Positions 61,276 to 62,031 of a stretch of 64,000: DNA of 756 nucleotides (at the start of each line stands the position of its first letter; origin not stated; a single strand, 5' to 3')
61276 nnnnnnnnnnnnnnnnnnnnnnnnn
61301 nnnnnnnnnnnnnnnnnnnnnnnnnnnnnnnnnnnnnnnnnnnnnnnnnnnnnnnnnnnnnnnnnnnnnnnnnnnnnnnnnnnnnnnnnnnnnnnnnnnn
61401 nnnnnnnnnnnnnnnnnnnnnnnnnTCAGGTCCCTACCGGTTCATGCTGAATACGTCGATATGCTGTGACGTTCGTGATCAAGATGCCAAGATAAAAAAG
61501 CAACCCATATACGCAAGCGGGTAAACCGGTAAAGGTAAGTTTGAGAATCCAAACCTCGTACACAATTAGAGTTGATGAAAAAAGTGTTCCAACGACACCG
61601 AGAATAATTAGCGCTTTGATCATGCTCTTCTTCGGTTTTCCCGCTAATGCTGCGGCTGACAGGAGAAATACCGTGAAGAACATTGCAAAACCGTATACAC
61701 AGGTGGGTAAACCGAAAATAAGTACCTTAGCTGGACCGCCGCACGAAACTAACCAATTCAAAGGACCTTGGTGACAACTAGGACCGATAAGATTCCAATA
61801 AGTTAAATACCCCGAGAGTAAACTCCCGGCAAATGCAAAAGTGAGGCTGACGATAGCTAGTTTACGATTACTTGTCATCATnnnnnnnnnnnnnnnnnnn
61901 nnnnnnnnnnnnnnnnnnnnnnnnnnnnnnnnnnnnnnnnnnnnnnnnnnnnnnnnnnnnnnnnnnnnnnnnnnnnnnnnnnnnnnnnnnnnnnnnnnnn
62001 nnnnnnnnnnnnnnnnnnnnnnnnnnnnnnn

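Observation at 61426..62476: ArsR–YHS/TRASH fusion regulator co-transcribed with a small membrane protein carrying duplicated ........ motifs, with an upstream hairpin/inverted repeat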

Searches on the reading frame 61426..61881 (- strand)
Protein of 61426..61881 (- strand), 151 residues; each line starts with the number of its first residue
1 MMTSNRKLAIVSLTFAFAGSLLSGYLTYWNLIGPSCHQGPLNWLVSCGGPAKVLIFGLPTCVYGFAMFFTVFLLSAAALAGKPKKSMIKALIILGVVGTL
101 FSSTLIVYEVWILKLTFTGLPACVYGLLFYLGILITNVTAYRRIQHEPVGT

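Call 4: search_protein_families(library=pfam, proteins=[window:61426-61881:-], max_evalue=1)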
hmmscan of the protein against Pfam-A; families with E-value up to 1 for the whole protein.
window:61426-61881:- (151 aa): 3 families
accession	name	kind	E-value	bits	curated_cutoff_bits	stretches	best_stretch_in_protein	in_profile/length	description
PF07884.19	VKOR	-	2e-07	31.7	27.5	1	12-114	3-113/134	Vitamin K epoxide reductase family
PF16780.10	AIMP2_LysRS_bd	-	0.31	11.3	27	0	48-64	11-26/47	AIMP2 lysyl-tRNA synthetase binding domain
PF06836.17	DUF1240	-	0.62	11.2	24.3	1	52-109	10-67/95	Protein of unknown function (DUF1240)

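Call 5: search_protein_families(library=ncbifam, proteins=[window:61426-61881:-], max_evalue=1)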
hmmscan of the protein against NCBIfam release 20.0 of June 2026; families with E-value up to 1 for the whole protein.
window:61426-61881:- (151 aa): 0 families

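Call 8: find_homologous_proteins(query=window:61426-61881:-, max_evalue=0.001)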
Query window:61426-61881:- (151 aa): 86 proteins with E <= 0.001 among 323 candidates.
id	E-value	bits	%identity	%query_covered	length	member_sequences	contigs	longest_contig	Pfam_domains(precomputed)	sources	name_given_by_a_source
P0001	1.1e-84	300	91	100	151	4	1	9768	PF07884.20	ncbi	ncbi:MAG: hypothetical protein V1685_03545 [Parcubacteria group bacterium]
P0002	2.5e-60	221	69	97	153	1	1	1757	PF07884.20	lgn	-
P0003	1.0e-58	216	71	88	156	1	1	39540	PF07884.20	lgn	-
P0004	9.3e-58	213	68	99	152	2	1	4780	PF07884.20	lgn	-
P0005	1.9e-57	212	66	96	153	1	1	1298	PF07884.20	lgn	-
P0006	3.5e-57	211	65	96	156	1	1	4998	PF07884.20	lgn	-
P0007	5.0e-57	210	65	99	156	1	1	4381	PF07884.20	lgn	-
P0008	8.8e-57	209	68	95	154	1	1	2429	PF07884.20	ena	-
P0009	2.2e-56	208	67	93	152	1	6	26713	PF07884.20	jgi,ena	-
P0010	2.2e-56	208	69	93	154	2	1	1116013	PF07884.20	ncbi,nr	ncbi:MAG: hypothetical protein HZC01_03190 [Candidatus Kerfeldbacteria bacterium]|nr:hypothetical pr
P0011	5.2e-56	207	69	95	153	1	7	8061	PF07884.20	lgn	-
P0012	9.0e-54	200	60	97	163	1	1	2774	PF07884.20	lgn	-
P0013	1.1e-53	199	60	98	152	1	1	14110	PF07884.20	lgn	-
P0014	1.1e-47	180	62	81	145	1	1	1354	PF07884.20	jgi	jgi:uncharacterized membrane protein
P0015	1.6e-47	179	60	82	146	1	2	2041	PF07884.20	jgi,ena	-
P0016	3.5e-47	178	57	96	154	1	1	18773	PF07884.20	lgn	-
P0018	1.7e-45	173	56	97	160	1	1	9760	PF07884.20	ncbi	-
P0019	1.0e-43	167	54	93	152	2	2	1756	PF07884.20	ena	-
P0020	3.0e-43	165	55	79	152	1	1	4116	PF07884.20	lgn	-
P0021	5.6e-43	165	59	77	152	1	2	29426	PF07884.20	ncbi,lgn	-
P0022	7.5e-43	164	55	95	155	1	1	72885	PF07884.20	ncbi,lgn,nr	ncbi:MAG: hypothetical protein HY567_03295 [Candidatus Kerfeldbacteria bacterium]|nr:hypothetical pr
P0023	1.5e-42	163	56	80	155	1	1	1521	PF07884.20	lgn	-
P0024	2.4e-42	163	60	87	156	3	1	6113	PF07884.20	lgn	-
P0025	1.8e-41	160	52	93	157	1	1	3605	PF07884.20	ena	-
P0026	2.8e-40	156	54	91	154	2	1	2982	PF07884.20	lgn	-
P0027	3.9e-39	152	54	91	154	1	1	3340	PF07884.20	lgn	-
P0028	2.4e-38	150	50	93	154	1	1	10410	PF07884.20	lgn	-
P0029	4.1e-38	149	53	89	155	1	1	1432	PF07884.20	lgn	-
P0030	2.9e-37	146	52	79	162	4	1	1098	PF07884.20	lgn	-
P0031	5.0e-37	145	51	93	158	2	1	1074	PF07884.20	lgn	-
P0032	7.6e-34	135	57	74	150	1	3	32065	PF07884.20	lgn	-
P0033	3.9e-33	133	51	79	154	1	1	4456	PF07884.20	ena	-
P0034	1.3e-32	131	50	92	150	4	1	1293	PF07884.20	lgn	-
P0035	7.8e-32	128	50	83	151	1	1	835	PF07884.20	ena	-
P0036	6.4e-31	125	47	95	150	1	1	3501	PF07884.20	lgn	-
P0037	1.3e-29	121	52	91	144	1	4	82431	PF07884.20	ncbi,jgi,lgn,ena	-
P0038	1.5e-29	121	47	97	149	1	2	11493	PF07884.20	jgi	jgi:hypothetical protein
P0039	2.0e-29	121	46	95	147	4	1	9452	PF07884.20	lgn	-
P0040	4.4e-29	120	46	94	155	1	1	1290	PF07884.20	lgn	-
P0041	4.7e-29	119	44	95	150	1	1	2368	PF07884.20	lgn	-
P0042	5.0e-29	119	45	95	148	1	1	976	PF07884.20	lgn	-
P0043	8.1e-29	119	48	96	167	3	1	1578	PF07884.20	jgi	-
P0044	1.7e-28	118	46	98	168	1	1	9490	PF07884.20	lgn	-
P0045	3.6e-27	113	47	92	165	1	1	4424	PF07884.20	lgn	-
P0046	2.2e-26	111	44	91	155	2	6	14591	PF07884.20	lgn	-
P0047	4.4e-26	110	45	87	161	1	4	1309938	PF07884.20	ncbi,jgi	ncbi:MAG: vitamin K epoxide reductase family protein [Candidatus Kerfeldbacteria bacterium]|jgi:unch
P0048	5.6e-26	109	46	87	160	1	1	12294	PF07884.20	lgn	-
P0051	1.3e-25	108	44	95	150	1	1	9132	PF07884.20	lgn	-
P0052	1.6e-25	108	44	95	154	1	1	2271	PF07884.20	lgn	-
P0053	1.7e-25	108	45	73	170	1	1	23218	PF07884.20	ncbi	ncbi:vitamin K epoxide reductase family protein [Patescibacteria group bacterium]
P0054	2.9e-25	107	50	87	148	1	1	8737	PF07884.20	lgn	-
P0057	1.7e-24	105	47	98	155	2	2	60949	PF07884.20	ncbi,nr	ncbi:MAG: hypothetical protein HY566_02370 [Candidatus Kerfeldbacteria bacterium]|nr:hypothetical pr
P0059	2.0e-24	104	42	87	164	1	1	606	PF07884.20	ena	-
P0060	3.8e-24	103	39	95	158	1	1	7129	PF07884.20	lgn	-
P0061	3.8e-24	103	42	77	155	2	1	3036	PF07884.20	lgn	-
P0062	5.6e-24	103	49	89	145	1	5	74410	PF07884.20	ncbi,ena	-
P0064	9.4e-24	102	51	85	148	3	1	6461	PF07884.20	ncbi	-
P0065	9.7e-24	102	50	87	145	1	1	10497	PF07884.20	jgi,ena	-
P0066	1.1e-23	102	46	85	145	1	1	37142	PF07884.20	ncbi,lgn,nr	ncbi:MAG: vitamin K epoxide reductase family protein [bacterium]|nr:vitamin K epoxide reductase fami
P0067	2.0e-23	101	40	80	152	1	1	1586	PF07884.20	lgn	-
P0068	2.1e-23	101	45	89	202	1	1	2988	PF07884.20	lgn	-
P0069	3.0e-23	101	53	79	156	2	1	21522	PF07884.20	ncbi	-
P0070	4.6e-23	100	46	74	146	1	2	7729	PF07884.20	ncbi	-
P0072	9.7e-23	99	47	84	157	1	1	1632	PF07884.20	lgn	-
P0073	1.3e-22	98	46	89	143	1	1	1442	PF07884.20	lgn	-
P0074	2.1e-22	98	44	97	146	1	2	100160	PF07884.20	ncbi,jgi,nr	ncbi:hypothetical protein C4546_01270 [Candidatus Parcubacteria bacterium]|jgi:uncharacterized membr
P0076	1.4e-21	95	52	79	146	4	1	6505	PF07884.20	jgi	jgi:uncharacterized membrane protein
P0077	1.4e-21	95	48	85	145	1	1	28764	PF07884.20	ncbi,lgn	-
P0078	3.4e-21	94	39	71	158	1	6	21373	PF07884.20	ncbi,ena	-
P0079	3.0e-20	91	45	87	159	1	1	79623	PF07884.20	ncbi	-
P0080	3.8e-20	90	46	89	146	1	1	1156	PF07884.20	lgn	-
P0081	6.6e-20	90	44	88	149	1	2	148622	PF07884.20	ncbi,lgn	-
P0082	8.8e-20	89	37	97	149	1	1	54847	PF07884.20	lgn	-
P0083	3.6e-18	84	39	95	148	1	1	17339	PF07884.20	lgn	-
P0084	1.3e-17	82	41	91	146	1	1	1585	PF07884.20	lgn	-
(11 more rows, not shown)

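Call 11: find_related_loci(query=A1, collection=genome_contigs, flank=8000)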
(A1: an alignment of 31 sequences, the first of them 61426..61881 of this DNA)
Query A1 (151 aa) in genome_contigs; peptide patterns used: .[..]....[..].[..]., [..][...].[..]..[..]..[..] (x = any residue, [..] = any of these).
97 stretches matched a pattern; 86 encode a relative of the query (tblastn E <= 1e-3); the best 80 are kept; 80 distinct loci.
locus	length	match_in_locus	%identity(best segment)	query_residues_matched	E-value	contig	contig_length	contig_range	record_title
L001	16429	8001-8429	55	6-148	7e-47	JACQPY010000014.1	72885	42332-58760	MAG: Candidatus Kerfeldbacteria bacterium isolate NC_groundwater_1319_Ag_S-0.2um_58_88 S_p2_S4_coassembly_k141_2676400,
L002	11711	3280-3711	53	2-145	5e-45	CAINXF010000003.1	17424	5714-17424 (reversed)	MAG: Candidatus Kerfeldbacteria bacterium isolate AlinenSediments_bin-3800 genome assembly, contig: bin-3800:003/211, wh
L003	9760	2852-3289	56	2-147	8e-44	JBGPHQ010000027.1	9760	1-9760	MAG: Patescibacteria group bacterium isolate OBJ_0618_7090110_354 k141_906427_length_9760_cov_13.0649, whole genome shot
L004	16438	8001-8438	51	2-148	5e-42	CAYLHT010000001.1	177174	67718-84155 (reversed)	MAG TPA_asm: uncultured Gammaproteobacteria bacterium isolate SRP273308_co1_45 genome assembly, contig: NODE_74_length_1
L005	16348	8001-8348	59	29-144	3e-41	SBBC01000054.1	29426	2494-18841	MAG: Candidatus Microgenomatus auricola isolate Bin_28_1_1 Hy_contig28658, whole genome shotgun sequence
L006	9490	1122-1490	54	29-148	4e-38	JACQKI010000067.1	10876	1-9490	MAG: Candidatus Kerfeldbacteria bacterium isolate NC_groundwater_1173_Ag_S-0.1um_59_32 S_p1_S3_coassembly_k141_2341011,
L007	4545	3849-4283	49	4-151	3e-34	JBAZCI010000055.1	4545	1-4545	MAG: Patescibacteria group bacterium isolate SO_2017_GW1_133 NODE_73811_length_4545_cov_1.406519_OW334_2017, whole genom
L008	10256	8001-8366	50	11-136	3e-32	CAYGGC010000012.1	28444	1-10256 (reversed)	MAG TPA_asm: uncultured Gammaproteobacteria bacterium isolate ERP113451_co1_188 genome assembly, contig: NODE_1862_lengt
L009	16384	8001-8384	45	5-135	1e-31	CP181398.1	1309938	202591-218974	MAG: Candidatus Kerfeldbacteria bacterium isolate MKparc4 chromosome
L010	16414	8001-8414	48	4-143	5e-31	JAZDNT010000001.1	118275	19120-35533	MAG: Candidatus Kerfeldbacteria bacterium isolate MEGAHIT-group-0.726 k141_13911713, whole genome shotgun sequence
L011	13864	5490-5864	47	13-143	4e-30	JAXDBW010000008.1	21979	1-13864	MAG: Patescibacteria group bacterium isolate POMEDNA-B28 Raw2_k127_614146, whole genome shotgun sequence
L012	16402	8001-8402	45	10-147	8e-30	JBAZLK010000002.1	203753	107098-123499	MAG: Patescibacteria group bacterium isolate SO_2017_LW4_167 scaffold_171_c1_LW137-91_2017, whole genome shotgun sequenc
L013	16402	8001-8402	45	10-147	3e-29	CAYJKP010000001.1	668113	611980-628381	MAG TPA_asm: uncultured Gammaproteobacteria bacterium isolate ERP124720_co1_115 genome assembly, contig: NODE_11_length_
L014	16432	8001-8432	44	1-149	7e-29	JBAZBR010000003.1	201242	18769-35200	MAG: Patescibacteria group bacterium isolate SO_2017_GW1_117 NODE_520_length_201242_cov_1.484703_OW334_2017, whole genom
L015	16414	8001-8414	44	2-143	1e-28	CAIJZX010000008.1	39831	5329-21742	MAG: Candidatus Kerfeldbacteria bacterium isolate AlinenLipids_bin-4062 genome assembly, contig: bin-4062:08/42, whole g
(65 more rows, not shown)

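Call 12: search_protein_representatives(protein=window:61426-61881:-)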
Query: 151 residues. Proteins with E-value up to 0.001 (for the whole library): 91; up to 1e-10: 23; up to 1e-30: 1. The best 91 are listed.
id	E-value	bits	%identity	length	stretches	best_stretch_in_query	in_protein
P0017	7.3e-47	175.6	62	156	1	5-139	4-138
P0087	2.3e-29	118.7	47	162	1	13-142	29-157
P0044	5.5e-29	117.5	50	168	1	8-144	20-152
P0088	2.2e-26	109.1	50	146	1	11-143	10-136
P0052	5.2e-26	107.9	45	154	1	6-146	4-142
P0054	9.1e-26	107.1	50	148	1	16-142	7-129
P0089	2.1e-25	105.9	47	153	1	6-144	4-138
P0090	1.2e-24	103.4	45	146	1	12-136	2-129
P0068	6.5e-24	101.0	48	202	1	4-137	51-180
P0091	1.4e-23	100.0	39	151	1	5-142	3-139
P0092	6.2e-23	97.9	44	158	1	3-144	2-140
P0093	8.2e-23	97.5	42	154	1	10-148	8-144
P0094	1.0e-22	97.2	40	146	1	22-140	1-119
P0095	1.4e-22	96.7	47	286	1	10-143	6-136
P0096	6.0e-21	91.4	42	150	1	10-144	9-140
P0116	2.8e-07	47.0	49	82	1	6-80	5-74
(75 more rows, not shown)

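Call 16: find_encoding_contigs(protein=P0001, flank=8000, max_places=3)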
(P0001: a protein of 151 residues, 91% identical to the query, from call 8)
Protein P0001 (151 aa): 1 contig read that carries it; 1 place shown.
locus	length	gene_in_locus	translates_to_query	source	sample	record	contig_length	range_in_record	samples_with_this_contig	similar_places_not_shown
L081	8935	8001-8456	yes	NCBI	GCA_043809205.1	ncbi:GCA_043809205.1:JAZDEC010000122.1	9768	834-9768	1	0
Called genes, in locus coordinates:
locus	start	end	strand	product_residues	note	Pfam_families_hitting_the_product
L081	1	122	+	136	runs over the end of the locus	PF04977:DivIC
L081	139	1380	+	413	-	PF13623:SurA_N_2 (faint), PF13624:SurA_N_3, PF09312:SurA_N (faint), PF13145:Rotamase_2, PF13616:Rotamase_3, PF00639:Rotamase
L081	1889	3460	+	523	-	PF03330:DPBB_1, PF00768:Peptidase_S11, PF13354:Beta-lactamase2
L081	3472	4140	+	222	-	PF02463:SMC_N (weak), PF00005:ABC_tran, PF13304:AAA_21 (faint)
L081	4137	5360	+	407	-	PF12704:MacB_PCD, PF02687:FtsX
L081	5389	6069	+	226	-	PF00005:ABC_tran, PF13401:AAA_22 (faint)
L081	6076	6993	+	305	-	PF18075:FtsX_ECD, PF02687:FtsX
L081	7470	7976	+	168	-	PF12840:HTH_20, PF01022:HTH_5, PF12802:MarR_2 (weak), PF21476:PF0610-like_N (weak), PF04945:YHS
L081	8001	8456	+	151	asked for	PF07884:VKOR (weak)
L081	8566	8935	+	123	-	PF03965:Penicillinase_R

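Call 17: find_encoding_contigs(protein=P0003, flank=8000, max_places=3)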
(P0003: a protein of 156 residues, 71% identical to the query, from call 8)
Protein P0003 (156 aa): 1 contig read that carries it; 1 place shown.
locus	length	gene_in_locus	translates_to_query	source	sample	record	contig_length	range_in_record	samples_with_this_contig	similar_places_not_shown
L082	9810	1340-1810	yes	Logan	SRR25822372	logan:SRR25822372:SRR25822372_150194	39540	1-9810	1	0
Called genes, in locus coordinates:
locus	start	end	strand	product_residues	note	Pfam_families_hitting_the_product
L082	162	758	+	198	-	-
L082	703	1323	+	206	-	PF12840:HTH_20, PF01022:HTH_5, PF12802:MarR_2 (weak), PF04945:YHS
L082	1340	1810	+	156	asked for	PF07884:VKOR (weak)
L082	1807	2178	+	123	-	PF13473:Cupredoxin_1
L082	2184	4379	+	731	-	PF00403:HMA, PF00122:E1-E2_ATPase, PF00702:Hydrolase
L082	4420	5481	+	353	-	PF13386:DsbD_2, PF13473:Cupredoxin_1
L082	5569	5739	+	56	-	PF00403:HMA (weak)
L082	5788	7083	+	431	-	PF00270:DEAD, PF04851:ResIII (weak), PF00271:Helicase_C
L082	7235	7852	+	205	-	-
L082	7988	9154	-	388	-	-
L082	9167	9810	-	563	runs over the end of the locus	PF00999:Na_H_Exchanger, PF02254:TrkA_N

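Call 18: find_encoding_contigs(protein=P0010, flank=8000, max_places=3)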
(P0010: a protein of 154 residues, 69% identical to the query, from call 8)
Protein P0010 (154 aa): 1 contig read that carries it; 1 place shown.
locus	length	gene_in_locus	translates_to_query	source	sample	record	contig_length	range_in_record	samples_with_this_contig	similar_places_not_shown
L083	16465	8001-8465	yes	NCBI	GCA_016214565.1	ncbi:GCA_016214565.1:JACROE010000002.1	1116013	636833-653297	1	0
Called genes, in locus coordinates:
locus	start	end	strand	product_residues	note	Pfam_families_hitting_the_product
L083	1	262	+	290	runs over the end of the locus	PF01988:VIT1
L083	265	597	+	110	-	PF01588:tRNA_bind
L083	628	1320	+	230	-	PF09335:VTT_dom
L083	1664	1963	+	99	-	-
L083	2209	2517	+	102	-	PF12647:RNHCP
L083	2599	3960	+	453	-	PF04055:Radical_SAM, PF13186:SPASM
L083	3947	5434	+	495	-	PF04055:Radical_SAM, PF13353:Fer4_12 (faint)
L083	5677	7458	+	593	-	PF00009:GTP_EFTU, PF01926:MMR_HSR1 (weak), PF22042:EF-G_D2, PF03144:GTP_EFTU_D2, PF00679:EFG_C, PF21018:BipA_C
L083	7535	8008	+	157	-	PF01022:HTH_5, PF12840:HTH_20 (weak), PF04945:YHS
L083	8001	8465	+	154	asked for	PF07884:VKOR (faint)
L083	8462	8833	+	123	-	PF13473:Cupredoxin_1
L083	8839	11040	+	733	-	PF00403:HMA, PF00122:E1-E2_ATPase, PF00702:Hydrolase, PF08282:Hydrolase_3 (faint)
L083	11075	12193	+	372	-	PF13386:DsbD_2, PF13473:Cupredoxin_1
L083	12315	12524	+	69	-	PF00403:HMA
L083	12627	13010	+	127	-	-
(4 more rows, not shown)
